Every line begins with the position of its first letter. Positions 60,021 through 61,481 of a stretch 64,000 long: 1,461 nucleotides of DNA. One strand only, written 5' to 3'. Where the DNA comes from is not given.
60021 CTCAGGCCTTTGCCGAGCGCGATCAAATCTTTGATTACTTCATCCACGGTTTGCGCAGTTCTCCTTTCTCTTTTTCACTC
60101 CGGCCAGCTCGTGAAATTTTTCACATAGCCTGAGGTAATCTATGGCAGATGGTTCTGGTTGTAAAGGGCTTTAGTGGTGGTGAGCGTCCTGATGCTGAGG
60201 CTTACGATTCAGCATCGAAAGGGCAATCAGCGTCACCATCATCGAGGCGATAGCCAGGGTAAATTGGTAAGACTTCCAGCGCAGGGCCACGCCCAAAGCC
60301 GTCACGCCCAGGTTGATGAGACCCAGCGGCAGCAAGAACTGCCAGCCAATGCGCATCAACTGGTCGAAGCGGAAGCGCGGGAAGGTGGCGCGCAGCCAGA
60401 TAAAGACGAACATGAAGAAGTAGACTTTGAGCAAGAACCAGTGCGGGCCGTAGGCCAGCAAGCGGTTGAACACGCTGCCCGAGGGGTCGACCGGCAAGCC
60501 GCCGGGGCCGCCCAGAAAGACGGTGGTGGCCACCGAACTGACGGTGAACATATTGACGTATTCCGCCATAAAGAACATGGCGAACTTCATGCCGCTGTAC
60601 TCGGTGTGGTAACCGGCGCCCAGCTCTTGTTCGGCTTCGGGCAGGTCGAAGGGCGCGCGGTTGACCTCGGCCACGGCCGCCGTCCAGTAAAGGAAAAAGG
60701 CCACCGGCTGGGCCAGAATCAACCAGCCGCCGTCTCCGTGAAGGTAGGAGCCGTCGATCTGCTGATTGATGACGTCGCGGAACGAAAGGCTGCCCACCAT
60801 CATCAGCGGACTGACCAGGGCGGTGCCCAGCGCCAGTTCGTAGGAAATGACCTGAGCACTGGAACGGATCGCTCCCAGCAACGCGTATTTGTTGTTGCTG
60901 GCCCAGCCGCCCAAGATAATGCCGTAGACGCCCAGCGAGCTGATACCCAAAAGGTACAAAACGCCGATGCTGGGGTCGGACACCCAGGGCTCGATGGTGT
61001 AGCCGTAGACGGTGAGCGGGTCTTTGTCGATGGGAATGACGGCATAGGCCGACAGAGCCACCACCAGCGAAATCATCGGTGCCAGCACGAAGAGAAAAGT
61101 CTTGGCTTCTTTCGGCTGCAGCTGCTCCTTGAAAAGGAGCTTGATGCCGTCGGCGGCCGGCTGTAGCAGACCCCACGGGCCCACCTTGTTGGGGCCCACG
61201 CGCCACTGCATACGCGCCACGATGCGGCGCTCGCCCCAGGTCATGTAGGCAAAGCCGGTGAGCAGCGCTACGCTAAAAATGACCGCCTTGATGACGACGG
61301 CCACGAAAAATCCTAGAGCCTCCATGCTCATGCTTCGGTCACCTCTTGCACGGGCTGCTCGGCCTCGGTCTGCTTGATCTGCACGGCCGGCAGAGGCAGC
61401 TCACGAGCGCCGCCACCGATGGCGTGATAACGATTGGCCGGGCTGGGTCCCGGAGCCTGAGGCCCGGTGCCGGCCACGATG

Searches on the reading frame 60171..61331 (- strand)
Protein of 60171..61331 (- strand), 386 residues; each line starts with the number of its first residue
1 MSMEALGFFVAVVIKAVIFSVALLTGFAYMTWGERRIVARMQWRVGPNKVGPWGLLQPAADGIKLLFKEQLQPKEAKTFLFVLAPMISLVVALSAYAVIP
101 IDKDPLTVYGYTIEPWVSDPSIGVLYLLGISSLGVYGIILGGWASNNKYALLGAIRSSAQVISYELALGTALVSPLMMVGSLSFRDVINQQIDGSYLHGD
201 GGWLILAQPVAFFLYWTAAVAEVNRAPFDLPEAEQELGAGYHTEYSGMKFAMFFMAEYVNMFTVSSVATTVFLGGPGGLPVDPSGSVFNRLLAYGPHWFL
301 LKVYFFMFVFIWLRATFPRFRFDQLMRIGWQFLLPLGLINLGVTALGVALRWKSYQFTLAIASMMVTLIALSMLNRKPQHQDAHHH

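Call 54: find_encoding_contigs(protein=window:60171-61331:-, flank=10000, max_places=8)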
Protein window:60171-61331:- (386 aa): 12 contigs read that carry it; 8 places shown.
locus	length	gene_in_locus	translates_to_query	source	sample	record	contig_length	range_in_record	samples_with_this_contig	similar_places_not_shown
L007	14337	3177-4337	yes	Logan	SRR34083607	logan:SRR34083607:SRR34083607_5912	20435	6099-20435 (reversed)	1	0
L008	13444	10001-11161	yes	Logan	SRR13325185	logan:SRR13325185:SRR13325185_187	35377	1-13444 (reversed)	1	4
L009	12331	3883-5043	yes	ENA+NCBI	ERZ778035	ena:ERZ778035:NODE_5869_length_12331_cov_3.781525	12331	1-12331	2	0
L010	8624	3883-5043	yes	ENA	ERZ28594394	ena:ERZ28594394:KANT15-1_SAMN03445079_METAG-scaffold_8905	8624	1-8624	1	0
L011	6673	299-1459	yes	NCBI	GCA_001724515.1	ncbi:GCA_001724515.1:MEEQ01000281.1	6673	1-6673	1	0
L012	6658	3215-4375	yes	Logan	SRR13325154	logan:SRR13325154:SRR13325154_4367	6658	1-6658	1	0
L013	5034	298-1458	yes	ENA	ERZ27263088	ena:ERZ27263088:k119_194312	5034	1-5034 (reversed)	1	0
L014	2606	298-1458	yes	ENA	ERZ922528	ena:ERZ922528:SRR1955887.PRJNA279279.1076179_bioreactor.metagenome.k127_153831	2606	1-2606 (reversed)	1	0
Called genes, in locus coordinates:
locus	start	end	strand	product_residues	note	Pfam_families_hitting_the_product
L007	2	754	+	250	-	?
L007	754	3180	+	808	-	PF00111:Fer2 (weak), PF13510:Fer2_4, PF10588:NADH-G_4Fe-4S_3, PF22117:Fer4_Nqo3, PF04879:Molybdop_Fe4S4, PF22151:Fer4_NDSU1 (weak), PF00384:Molybdopterin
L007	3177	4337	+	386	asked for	PF00146:NADHdh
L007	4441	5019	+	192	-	PF13183:Fer4_8 (faint), PF13484:Fer4_16 (faint), PF14697:Fer4_21 (faint), PF12797:Fer4_2 (faint), PF13237:Fer4_10 (weak), PF12838:Fer4_7, PF13187:Fer4_9, PF00037:Fer4, +1 more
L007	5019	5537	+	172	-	PF00499:Oxidored_q3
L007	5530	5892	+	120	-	PF00420:Oxidored_q2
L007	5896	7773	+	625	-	PF00662:Proton_antipo_N, PF00361:Proton_antipo_M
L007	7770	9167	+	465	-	PF00361:Proton_antipo_M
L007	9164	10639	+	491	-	PF00361:Proton_antipo_M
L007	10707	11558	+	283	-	PF13240:Zn_Ribbon_1 (weak), PF05128:DUF697 (faint)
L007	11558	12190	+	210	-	PF00702:Hydrolase, PF12710:HAD, PF13419:HAD_2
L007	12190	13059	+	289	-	-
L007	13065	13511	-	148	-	-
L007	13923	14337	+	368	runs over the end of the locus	PF00989:PAS, PF13188:PAS_8 (weak), PF08448:PAS_4, PF13426:PAS_9, PF07730:HisKA_3, PF02518:HATPase_c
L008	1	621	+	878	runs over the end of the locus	-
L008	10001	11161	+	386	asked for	PF00146:NADHdh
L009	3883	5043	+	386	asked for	PF00146:NADHdh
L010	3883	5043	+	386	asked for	PF00146:NADHdh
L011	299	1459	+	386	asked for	PF00146:NADHdh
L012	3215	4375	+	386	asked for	PF00146:NADHdh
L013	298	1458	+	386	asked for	PF00146:NADHdh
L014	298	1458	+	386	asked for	PF00146:NADHdh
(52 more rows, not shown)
